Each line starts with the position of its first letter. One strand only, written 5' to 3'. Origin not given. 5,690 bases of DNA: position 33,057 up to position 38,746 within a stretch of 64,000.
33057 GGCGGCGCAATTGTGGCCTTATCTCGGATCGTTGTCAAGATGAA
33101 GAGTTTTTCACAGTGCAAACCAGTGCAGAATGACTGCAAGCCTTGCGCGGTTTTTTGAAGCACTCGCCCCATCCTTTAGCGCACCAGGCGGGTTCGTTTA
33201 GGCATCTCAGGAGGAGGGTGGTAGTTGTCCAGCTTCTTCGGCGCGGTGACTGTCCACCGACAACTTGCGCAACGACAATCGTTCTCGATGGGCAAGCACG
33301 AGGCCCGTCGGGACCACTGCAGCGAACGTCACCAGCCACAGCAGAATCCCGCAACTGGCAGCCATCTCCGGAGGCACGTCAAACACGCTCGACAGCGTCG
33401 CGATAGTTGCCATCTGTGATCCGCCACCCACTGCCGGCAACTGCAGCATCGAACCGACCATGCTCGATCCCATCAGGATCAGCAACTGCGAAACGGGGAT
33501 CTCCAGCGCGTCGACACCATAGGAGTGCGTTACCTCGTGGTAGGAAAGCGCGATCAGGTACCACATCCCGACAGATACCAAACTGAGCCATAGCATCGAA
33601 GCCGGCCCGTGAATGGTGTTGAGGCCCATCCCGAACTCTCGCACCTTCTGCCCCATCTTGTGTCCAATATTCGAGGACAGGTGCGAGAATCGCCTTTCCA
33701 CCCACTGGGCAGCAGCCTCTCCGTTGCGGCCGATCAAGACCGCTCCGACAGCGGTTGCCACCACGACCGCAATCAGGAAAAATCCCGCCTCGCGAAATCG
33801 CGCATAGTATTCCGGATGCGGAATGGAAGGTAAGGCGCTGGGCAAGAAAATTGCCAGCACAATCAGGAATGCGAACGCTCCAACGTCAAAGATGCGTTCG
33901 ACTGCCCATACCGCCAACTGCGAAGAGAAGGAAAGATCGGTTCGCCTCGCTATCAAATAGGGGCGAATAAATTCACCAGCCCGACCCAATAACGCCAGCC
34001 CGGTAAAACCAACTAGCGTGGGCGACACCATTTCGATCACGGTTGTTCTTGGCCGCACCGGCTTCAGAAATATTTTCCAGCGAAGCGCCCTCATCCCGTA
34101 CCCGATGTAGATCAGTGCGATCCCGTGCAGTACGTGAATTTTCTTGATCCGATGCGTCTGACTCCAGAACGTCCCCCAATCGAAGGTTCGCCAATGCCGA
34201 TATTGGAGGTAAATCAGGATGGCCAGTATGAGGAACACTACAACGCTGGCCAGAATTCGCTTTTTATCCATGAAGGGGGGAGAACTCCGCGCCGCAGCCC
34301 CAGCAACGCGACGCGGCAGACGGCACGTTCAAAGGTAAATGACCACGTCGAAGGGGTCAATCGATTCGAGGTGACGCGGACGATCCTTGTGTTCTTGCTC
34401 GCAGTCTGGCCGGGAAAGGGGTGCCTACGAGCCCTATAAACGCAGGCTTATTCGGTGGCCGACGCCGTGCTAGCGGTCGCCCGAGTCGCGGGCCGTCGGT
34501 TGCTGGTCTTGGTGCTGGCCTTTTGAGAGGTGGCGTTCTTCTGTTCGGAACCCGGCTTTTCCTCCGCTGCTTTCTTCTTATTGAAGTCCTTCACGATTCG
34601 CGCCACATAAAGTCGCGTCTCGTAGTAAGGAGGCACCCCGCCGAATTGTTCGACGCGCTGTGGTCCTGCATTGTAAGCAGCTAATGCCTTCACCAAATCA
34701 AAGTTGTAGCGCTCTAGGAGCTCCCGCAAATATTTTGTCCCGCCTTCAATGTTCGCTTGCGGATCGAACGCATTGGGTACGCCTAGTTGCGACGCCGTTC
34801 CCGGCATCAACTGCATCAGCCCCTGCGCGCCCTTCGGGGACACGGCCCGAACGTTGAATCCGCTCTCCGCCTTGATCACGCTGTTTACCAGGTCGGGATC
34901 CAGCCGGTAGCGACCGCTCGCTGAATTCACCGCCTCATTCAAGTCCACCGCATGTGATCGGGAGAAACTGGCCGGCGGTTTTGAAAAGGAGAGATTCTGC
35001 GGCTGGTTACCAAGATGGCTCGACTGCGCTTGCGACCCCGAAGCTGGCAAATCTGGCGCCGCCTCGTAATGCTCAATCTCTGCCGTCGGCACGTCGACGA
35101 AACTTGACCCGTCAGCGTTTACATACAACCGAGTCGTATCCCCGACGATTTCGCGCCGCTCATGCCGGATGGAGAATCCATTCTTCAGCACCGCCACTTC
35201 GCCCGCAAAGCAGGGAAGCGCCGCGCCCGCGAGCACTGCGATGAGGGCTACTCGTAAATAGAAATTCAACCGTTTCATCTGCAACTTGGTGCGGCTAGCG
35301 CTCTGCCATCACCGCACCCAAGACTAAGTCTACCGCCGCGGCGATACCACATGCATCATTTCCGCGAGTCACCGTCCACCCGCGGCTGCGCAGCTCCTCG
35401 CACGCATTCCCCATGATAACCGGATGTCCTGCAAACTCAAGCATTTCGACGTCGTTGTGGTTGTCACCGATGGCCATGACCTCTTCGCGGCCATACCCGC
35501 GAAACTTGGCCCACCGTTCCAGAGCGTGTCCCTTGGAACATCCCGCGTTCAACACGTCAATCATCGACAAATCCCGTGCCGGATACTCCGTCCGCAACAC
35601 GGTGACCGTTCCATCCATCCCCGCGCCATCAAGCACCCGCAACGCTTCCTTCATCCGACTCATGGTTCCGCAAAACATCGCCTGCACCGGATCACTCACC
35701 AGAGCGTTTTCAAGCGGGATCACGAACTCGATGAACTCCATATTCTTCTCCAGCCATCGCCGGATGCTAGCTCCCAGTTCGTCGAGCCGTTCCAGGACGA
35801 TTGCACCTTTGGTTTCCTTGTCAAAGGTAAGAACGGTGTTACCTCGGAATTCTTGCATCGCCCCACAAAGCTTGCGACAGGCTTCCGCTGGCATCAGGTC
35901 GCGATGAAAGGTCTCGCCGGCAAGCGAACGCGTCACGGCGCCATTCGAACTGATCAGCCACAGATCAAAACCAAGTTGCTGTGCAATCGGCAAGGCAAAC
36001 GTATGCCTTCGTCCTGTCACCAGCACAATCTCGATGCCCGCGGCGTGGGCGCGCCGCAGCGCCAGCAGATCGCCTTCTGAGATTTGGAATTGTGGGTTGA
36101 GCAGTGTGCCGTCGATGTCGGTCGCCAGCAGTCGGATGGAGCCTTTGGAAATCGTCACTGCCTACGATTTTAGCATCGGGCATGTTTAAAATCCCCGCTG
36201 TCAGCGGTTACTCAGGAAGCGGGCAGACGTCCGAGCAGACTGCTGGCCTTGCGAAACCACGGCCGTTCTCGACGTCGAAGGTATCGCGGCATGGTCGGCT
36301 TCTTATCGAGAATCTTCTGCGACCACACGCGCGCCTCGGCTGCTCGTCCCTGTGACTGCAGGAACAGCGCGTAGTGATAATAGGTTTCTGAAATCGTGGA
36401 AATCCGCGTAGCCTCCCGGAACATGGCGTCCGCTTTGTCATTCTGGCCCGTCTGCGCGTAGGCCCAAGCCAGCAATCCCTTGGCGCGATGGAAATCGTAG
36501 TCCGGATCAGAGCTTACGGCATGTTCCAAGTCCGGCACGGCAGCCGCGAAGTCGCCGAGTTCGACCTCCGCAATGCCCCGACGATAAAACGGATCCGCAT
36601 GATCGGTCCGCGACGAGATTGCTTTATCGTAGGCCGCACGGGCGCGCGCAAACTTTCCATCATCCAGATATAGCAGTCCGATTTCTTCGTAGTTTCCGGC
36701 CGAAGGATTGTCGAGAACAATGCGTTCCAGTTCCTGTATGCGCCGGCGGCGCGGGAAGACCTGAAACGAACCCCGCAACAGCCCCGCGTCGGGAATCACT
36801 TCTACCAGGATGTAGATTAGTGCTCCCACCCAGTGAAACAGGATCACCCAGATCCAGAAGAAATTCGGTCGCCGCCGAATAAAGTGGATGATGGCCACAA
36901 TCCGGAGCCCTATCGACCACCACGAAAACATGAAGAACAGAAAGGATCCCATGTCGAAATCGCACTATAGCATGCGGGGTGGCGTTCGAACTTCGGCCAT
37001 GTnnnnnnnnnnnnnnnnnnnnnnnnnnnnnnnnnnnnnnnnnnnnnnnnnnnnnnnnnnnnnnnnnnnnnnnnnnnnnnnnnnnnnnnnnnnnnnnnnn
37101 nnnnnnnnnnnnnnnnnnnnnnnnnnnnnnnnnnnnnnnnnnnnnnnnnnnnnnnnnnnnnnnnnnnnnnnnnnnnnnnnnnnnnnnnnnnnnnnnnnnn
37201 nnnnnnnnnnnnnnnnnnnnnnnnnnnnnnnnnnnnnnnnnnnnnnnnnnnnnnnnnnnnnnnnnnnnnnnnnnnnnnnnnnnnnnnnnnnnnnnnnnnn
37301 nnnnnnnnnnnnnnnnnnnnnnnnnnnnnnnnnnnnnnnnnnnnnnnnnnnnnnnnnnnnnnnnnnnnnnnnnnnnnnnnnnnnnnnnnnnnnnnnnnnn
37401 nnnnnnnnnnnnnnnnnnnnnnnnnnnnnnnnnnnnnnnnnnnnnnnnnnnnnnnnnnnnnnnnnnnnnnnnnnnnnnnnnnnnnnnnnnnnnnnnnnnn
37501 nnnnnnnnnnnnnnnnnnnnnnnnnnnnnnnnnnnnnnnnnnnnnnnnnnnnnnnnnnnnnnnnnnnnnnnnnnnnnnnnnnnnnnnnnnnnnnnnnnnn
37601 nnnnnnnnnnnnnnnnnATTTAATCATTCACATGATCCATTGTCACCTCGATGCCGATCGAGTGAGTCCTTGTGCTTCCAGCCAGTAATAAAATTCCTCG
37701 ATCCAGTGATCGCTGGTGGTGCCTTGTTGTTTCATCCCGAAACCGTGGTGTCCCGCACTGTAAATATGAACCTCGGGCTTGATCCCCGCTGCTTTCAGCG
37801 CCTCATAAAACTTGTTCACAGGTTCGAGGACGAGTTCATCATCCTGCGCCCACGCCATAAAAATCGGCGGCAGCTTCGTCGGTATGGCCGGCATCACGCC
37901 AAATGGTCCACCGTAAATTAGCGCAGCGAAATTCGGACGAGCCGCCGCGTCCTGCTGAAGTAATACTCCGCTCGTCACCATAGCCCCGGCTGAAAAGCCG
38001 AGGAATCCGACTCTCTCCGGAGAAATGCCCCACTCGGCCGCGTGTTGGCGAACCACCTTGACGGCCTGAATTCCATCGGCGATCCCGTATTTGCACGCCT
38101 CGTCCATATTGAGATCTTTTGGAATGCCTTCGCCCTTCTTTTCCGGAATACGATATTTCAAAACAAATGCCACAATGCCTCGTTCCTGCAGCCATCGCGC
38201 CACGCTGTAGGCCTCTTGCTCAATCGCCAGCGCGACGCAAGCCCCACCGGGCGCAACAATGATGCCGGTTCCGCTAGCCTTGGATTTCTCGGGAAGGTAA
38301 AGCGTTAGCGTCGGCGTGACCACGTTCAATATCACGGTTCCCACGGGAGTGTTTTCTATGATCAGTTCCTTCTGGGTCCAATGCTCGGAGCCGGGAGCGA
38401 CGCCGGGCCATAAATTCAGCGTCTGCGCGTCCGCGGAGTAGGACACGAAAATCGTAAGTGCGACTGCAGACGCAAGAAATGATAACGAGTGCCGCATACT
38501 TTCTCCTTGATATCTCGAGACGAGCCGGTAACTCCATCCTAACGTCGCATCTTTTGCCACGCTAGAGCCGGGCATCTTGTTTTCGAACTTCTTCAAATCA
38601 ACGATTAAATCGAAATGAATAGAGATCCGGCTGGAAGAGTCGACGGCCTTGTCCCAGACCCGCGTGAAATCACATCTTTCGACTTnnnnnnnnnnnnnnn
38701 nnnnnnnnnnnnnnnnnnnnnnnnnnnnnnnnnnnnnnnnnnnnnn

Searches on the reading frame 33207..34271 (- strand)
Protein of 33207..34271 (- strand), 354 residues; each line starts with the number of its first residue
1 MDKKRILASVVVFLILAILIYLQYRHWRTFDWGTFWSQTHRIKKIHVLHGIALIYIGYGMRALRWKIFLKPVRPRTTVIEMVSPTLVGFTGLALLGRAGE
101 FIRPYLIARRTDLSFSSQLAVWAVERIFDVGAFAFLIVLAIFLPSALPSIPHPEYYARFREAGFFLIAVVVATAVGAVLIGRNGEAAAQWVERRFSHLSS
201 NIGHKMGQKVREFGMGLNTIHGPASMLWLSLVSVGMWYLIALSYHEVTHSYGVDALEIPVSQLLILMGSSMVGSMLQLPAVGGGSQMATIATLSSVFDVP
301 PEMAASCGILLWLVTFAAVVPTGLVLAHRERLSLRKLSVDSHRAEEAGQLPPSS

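Call 7: search_protein_families(library=pfam, proteins=[window:33207-34271:-], max_evalue=0.01)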
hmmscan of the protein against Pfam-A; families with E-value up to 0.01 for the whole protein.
window:33207-34271:- (354 aa): 1 family
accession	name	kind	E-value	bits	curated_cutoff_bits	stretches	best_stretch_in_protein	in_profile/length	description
PF03706.18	LPG_synthase_TM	-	2.1e-27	96.9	33.4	1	10-320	5-299/302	Lysylphosphatidylglycerol synthase TM region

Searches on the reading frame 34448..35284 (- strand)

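Call 58: search_protein_families(library=pfam, proteins=[window:34448-35284:-], max_evalue=0.001)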
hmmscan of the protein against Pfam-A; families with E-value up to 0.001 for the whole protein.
window:34448-35284:- (278 aa): 1 family
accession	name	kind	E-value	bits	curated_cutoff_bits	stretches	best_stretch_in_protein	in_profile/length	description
PF01464.25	SLT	-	1.8e-28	98.9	21.3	1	118-213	2-103/117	Transglycosylase SLT domain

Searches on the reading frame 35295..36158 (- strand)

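Call 58: search_protein_families(library=pfam, proteins=[window:35295-36158:-], max_evalue=0.001)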
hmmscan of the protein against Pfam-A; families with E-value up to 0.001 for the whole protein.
window:35295-36158:- (287 aa): 4 families
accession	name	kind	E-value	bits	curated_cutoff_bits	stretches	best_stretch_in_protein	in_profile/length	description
PF08282.18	Hydrolase_3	-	1.5e-44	153.1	20.9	1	11-275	1-254/255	haloacid dehalogenase-like hydrolase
PF05116.19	S6PP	-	1.8e-11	44.6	20.3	1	198-256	155-213/247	Sucrose-6F-phosphate phosphohydrolase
PF00702.32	Hydrolase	-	9.9e-11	42.8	26.4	0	200-244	147-191/191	haloacid dehalogenase-like hydrolase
PF12710.13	HAD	-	1.3e-08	35.9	27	0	197-241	143-189/189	haloacid dehalogenase-like hydrolase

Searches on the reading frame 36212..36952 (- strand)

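Call 58: search_protein_families(library=pfam, proteins=[window:36212-36952:-], max_evalue=0.001)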
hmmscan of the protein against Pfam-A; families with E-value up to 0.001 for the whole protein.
window:36212-36952:- (246 aa): 14 families
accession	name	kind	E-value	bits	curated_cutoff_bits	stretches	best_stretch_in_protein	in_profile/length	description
PF13181.12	TPR_8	-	4.7e-18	64.2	25.7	0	156-185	2-31/34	Tetratricopeptide repeat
PF07719.23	TPR_2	-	8.7e-14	50.9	27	0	88-113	4-29/34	Tetratricopeptide repeat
PF00515.34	TPR_1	-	7.1e-11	41.9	27.8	0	119-152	1-34/34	Tetratricopeptide repeat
PF13432.12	TPR_16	-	7.2e-11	42.8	32.7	1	123-183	1-59/65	Tetratricopeptide repeat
PF14559.12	TPR_19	-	9.9e-11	42.2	25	1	131-182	3-52/68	Tetratricopeptide repeat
PF13424.12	TPR_12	-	2.1e-10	41.1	30.1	1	123-185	7-75/77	Tetratricopeptide repeat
PF13374.12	TPR_10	-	1.3e-09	38.2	27.5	0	161-184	8-31/42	Tetratricopeptide repeat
PF13428.12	TPR_14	-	2.3e-09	37.5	23.5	0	123-153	5-36/44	Tetratricopeptide repeat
PF13371.12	TPR_9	-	1.4e-08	35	35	1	93-151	3-61/73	Tetratricopeptide repeat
PF13431.12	TPR_17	-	4.4e-08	33.2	24.4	0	188-208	13-33/34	Tetratricopeptide repeat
PF13174.12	TPR_6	-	5.2e-07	30.3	26.3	0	161-180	6-25/33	Tetratricopeptide repeat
PF07721.20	TPR_4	-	5.3e-07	30.1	27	0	156-180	2-26/26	Tetratricopeptide repeat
PF13414.12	TPR_11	-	5.6e-07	29.6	26.8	0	92-128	1-37/42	TPR repeat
PF13176.12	TPR_7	-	0.00022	21.5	27.9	0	160-182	4-28/36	Tetratricopeptide repeat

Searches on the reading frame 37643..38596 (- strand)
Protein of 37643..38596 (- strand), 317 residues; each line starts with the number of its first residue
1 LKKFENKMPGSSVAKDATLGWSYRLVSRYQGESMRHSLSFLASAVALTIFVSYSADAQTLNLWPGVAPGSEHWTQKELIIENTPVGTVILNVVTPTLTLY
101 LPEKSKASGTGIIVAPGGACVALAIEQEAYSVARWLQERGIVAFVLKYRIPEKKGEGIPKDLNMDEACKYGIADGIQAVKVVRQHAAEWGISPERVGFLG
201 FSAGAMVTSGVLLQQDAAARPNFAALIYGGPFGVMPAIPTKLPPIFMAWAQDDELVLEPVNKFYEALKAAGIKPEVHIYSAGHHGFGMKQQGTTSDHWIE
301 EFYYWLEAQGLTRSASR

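Call 58: search_protein_families(library=pfam, proteins=[window:37643-38596:-], max_evalue=0.001)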
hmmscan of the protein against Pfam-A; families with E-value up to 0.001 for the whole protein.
window:37643-38596:- (317 aa): 6 families
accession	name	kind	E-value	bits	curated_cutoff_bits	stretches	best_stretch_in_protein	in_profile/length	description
PF00326.27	Peptidase_S9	-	2.5e-09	37.4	22.6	0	132-216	6-86/213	Prolyl oligopeptidase family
PF07859.19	Abhydrolase_3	-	6.3e-09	36.3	25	1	172-229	49-108/210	alpha/beta hydrolase fold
PF01738.24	DLH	-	8.9e-08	32.4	21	1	108-292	12-194/217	Dienelactone hydrolase family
PF20434.5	BD-FAE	-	1.8e-05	24.8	26.8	1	98-208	2-103/215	BD-FAE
PF00135.34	COesterase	-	4.1e-05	23.2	27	1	169-228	158-215/515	Carboxylesterase family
PF02230.22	Abhydrolase_2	-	0.00033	21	23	1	172-284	83-199/217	Phospholipase/Carboxylesterase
